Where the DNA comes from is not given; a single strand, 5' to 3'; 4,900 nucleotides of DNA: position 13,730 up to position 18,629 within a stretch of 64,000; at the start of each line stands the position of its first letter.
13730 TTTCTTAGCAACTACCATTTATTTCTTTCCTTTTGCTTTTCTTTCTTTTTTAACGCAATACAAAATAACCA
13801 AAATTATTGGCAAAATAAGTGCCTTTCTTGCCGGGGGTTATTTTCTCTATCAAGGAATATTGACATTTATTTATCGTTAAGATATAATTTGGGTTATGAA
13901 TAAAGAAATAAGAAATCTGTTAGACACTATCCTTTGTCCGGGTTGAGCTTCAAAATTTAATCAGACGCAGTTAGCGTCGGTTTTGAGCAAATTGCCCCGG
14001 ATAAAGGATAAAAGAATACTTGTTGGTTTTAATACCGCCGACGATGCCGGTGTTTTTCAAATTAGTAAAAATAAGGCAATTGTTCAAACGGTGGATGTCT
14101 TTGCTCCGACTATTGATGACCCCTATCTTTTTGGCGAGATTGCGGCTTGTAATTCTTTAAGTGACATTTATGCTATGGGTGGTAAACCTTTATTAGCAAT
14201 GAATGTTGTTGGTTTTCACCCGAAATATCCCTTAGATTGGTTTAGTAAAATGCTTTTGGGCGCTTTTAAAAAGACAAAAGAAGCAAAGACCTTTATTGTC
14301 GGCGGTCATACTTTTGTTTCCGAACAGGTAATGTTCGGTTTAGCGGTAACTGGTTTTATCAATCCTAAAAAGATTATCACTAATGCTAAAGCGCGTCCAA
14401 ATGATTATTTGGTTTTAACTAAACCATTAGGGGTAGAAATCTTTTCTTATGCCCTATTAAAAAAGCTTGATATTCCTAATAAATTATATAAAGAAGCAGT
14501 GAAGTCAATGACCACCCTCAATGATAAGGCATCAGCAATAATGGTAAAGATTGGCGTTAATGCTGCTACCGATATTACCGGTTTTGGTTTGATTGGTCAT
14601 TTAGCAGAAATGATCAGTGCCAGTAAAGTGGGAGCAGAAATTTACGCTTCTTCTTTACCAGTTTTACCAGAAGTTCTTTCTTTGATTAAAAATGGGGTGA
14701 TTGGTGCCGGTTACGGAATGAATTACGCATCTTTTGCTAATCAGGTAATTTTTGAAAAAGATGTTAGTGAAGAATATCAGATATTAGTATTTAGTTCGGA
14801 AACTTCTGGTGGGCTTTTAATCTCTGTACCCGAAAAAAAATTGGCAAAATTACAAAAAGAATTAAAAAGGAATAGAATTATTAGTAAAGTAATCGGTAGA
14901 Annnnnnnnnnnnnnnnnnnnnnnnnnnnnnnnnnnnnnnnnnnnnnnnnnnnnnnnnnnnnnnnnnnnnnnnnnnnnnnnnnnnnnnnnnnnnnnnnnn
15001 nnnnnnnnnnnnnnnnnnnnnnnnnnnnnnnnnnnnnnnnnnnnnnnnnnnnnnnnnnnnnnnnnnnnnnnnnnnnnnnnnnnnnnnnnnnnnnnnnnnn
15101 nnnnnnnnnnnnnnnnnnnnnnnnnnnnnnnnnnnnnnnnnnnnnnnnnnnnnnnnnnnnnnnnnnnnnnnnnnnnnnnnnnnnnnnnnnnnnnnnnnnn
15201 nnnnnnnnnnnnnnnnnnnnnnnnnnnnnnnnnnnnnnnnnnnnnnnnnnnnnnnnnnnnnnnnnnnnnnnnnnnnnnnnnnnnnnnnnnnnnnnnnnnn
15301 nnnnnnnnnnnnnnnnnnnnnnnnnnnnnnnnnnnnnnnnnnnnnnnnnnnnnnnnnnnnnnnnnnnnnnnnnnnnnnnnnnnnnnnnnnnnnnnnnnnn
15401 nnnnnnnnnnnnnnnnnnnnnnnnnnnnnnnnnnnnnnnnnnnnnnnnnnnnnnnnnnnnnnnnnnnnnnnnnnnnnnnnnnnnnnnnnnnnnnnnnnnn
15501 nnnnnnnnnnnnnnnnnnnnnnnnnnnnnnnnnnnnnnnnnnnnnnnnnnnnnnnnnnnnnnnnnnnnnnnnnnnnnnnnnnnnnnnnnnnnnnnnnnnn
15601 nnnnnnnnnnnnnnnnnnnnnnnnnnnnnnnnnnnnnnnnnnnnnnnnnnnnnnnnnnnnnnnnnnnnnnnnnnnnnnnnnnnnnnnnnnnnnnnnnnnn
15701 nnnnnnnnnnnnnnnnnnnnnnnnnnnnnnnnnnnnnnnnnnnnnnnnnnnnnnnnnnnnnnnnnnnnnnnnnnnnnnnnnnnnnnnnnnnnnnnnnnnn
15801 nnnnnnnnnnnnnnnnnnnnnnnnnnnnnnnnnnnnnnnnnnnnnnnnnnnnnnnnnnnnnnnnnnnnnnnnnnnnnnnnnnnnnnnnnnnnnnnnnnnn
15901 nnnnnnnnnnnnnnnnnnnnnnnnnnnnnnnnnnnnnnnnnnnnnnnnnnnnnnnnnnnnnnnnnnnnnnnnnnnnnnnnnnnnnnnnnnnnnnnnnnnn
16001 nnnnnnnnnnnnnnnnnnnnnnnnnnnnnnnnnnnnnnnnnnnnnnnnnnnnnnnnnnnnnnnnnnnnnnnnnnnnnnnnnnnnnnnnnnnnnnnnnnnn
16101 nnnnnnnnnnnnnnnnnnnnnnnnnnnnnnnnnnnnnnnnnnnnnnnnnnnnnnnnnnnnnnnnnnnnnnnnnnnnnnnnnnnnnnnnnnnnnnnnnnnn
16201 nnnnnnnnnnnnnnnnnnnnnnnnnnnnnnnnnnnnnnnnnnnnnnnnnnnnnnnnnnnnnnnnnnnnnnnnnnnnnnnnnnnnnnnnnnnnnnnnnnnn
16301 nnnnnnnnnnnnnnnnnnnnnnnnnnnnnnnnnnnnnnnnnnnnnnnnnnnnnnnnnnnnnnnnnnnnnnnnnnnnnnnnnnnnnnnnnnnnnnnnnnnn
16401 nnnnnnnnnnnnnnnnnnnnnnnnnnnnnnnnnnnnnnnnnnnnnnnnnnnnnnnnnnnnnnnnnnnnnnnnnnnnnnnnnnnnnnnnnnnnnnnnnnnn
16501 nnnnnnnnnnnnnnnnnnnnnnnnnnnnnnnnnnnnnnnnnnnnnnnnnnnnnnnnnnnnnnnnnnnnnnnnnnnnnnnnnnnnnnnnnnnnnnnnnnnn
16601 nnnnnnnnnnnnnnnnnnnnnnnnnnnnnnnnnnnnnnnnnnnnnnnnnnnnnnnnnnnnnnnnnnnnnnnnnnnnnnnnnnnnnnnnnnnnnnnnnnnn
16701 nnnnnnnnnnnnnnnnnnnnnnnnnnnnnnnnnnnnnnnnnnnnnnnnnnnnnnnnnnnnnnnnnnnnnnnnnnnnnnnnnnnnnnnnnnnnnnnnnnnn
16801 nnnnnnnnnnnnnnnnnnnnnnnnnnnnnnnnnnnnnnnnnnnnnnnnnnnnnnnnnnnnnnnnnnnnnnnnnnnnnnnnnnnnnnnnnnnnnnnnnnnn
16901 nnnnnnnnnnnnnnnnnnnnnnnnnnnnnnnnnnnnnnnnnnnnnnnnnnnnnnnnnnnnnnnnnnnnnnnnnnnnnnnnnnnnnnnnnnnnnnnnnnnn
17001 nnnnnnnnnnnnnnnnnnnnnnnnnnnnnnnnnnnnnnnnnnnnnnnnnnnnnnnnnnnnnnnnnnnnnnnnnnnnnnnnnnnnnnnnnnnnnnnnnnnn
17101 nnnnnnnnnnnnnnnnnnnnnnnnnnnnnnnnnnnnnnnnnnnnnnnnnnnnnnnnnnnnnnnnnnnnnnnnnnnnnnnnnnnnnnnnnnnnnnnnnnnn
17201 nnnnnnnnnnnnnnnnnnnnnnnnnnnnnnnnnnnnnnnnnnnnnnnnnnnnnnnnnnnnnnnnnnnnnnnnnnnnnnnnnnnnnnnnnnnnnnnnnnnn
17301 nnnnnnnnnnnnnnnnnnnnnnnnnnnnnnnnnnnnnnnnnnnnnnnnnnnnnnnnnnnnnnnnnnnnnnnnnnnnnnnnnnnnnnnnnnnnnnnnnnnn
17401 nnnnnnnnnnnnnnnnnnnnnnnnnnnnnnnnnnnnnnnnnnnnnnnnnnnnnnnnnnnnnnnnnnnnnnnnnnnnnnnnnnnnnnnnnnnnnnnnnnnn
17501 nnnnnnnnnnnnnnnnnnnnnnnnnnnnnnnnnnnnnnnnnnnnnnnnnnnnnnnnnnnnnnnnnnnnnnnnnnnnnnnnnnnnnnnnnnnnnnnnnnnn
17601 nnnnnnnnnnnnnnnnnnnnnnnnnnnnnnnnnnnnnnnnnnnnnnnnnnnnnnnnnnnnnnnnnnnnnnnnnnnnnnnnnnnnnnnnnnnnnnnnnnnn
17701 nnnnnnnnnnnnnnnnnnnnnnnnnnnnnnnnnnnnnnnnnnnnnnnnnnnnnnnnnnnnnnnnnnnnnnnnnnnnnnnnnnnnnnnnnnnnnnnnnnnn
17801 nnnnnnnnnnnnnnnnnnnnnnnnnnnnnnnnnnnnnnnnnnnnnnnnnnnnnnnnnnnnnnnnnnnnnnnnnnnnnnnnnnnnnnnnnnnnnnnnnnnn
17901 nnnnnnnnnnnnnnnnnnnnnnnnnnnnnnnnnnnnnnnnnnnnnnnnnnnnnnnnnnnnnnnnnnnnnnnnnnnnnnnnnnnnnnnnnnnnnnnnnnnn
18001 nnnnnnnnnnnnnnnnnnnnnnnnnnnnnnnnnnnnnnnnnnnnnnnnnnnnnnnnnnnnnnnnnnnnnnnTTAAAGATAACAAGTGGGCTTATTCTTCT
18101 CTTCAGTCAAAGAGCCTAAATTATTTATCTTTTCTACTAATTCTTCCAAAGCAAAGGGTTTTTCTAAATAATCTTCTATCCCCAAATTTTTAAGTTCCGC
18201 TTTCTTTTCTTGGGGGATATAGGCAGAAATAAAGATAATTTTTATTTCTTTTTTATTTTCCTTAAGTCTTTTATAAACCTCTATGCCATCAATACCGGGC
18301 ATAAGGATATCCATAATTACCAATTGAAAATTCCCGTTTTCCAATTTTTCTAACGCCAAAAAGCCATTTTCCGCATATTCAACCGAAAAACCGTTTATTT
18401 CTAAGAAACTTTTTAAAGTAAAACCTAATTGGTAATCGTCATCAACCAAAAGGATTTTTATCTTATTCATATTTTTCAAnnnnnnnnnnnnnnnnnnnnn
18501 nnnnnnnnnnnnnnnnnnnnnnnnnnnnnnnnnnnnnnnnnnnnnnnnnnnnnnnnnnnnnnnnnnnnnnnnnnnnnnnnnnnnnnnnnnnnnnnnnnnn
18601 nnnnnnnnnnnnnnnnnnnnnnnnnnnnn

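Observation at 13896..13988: selD is a selenoprotein (UGA-17 + SECIS) mis-called by the ORF track as an N-truncated gene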

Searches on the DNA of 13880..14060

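Call 38: search_rna_families(source=window, start=13880, end=14060, threshold=evalue, max_evalue=10, show_alignments=2)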
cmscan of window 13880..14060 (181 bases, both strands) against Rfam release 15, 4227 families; matches with E-value up to 10: 3.
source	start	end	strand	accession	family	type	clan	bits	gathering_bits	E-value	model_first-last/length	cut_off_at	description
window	13888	13967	+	RF01499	Afu_191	Gene; snRNA; snoRNA; CD-box;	-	13.6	60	5.1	1-93/93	no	A. fumigatus snoRNA Afu_191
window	13950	13990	-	RF00947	mir-929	Gene; miRNA;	-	12.6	56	5.3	1-74/74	no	mir-929 microRNA precursor family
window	13905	13949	-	RF01946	KCNQ1OT1_1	Gene; lncRNA;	-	3.1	70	6.3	418-464/464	no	KCNQ1 overlapping transcript 1 conserved region 1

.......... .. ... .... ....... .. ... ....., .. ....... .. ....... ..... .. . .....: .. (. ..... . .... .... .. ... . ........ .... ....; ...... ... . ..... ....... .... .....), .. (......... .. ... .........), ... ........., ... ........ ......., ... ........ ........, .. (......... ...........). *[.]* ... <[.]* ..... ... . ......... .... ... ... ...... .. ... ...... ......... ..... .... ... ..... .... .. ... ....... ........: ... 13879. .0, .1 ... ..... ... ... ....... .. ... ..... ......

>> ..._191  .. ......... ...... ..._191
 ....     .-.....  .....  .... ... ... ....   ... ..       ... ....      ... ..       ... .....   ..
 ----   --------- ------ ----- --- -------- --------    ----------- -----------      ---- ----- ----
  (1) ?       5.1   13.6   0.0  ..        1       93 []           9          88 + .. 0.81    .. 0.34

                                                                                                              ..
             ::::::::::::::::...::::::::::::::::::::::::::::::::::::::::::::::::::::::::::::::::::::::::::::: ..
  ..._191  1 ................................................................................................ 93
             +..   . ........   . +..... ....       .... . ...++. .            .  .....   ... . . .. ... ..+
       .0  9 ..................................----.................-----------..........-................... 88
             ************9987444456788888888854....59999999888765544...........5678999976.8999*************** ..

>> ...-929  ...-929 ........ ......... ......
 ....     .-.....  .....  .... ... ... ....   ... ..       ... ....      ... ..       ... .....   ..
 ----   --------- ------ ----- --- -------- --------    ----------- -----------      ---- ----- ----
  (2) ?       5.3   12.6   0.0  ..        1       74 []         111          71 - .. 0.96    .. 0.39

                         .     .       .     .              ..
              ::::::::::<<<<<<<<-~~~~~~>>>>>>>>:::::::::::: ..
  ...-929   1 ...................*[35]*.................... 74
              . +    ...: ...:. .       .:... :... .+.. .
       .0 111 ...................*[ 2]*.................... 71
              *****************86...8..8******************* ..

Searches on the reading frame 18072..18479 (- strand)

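Call 27: search_protein_families(library=pfam, max_evalue=0.00001, proteins=[window:18072-18479:-])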
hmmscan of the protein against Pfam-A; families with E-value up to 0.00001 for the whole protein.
window:18072-18479:- (135 aa): 1 family
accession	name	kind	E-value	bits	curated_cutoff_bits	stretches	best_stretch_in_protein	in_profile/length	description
PF00072.30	Response_reg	-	3.1e-29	101.8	30.2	1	9-119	1-111/111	Response regulator receiver domain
